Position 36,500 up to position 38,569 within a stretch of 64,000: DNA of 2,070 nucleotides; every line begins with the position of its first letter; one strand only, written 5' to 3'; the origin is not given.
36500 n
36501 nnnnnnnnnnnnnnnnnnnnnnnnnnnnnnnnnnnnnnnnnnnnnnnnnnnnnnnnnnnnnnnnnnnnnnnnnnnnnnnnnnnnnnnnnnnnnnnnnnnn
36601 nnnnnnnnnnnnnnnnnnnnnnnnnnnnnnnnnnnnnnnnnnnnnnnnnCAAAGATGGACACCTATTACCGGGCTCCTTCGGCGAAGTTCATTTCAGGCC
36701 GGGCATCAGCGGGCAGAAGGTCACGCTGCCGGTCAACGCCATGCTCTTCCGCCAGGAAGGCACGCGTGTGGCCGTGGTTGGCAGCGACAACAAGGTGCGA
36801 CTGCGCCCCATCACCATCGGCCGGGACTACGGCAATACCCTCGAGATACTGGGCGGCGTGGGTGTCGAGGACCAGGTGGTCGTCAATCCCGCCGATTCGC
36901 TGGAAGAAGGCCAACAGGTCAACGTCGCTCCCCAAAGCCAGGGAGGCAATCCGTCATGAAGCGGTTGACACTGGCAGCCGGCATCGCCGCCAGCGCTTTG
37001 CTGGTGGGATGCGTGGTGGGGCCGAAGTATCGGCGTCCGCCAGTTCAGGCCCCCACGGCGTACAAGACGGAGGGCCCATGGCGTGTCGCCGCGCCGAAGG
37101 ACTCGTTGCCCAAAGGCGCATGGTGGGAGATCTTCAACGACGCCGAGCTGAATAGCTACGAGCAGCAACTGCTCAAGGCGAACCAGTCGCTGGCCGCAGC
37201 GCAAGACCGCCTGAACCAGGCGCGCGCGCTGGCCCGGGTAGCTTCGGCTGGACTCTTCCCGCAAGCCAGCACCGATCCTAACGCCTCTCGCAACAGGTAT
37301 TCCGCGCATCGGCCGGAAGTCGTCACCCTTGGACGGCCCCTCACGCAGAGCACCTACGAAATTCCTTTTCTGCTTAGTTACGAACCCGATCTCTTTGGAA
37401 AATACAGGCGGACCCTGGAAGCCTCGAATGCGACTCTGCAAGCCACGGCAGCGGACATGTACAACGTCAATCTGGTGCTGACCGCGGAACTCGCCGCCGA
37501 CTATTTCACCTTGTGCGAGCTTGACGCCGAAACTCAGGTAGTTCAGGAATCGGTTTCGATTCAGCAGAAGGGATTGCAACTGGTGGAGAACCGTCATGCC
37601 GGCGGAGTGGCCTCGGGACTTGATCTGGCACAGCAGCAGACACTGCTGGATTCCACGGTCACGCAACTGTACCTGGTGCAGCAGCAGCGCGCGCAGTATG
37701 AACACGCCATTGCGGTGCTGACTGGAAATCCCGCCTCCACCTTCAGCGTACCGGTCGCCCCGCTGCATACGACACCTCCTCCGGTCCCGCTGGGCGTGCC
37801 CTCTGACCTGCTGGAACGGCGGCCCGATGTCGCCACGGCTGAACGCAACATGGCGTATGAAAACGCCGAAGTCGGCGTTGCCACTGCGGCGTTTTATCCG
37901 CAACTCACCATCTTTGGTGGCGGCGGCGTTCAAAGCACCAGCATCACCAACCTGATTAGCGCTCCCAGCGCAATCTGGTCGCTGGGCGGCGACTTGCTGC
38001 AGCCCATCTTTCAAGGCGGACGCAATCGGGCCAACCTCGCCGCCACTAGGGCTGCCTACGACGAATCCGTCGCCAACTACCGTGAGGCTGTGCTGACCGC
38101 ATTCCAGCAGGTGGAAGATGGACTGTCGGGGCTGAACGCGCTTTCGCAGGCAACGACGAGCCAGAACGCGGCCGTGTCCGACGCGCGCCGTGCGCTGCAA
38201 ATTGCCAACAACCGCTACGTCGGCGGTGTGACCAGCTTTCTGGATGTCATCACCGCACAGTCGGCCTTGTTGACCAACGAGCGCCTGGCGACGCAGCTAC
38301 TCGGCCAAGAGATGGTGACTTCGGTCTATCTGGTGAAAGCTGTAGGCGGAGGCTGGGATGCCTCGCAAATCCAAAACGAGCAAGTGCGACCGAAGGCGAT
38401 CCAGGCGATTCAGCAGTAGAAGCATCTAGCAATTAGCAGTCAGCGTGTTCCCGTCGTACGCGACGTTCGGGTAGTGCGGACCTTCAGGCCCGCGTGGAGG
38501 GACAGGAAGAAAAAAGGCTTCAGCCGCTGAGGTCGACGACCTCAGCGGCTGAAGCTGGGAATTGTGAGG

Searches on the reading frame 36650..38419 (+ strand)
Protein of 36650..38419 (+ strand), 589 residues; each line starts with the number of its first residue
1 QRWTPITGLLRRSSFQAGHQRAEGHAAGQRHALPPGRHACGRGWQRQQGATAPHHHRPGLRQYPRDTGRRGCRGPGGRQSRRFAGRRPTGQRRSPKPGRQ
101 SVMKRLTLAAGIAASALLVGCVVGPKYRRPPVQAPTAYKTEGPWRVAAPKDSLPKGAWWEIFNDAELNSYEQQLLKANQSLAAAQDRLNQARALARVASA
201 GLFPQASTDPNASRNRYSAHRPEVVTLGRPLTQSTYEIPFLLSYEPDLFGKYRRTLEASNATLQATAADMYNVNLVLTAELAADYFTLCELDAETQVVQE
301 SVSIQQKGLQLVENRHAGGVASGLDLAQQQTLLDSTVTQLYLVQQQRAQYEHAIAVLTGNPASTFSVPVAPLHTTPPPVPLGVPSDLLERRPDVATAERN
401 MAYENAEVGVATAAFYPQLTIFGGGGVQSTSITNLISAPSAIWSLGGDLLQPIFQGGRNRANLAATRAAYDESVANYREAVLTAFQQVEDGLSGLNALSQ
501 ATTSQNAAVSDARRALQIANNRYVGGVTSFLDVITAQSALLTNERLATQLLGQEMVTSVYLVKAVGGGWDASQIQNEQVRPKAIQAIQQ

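Call 67: search_protein_families(library=pfam, proteins=[window:36650-38419:+], max_evalue=0.00001)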
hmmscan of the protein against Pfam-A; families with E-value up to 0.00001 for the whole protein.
window:36650-38419:+ (589 aa): 1 family
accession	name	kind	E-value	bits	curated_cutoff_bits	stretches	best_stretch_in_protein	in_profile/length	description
PF02321.23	OEP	-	4.9e-24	85.6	22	1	387-545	8-166/187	Outer membrane efflux protein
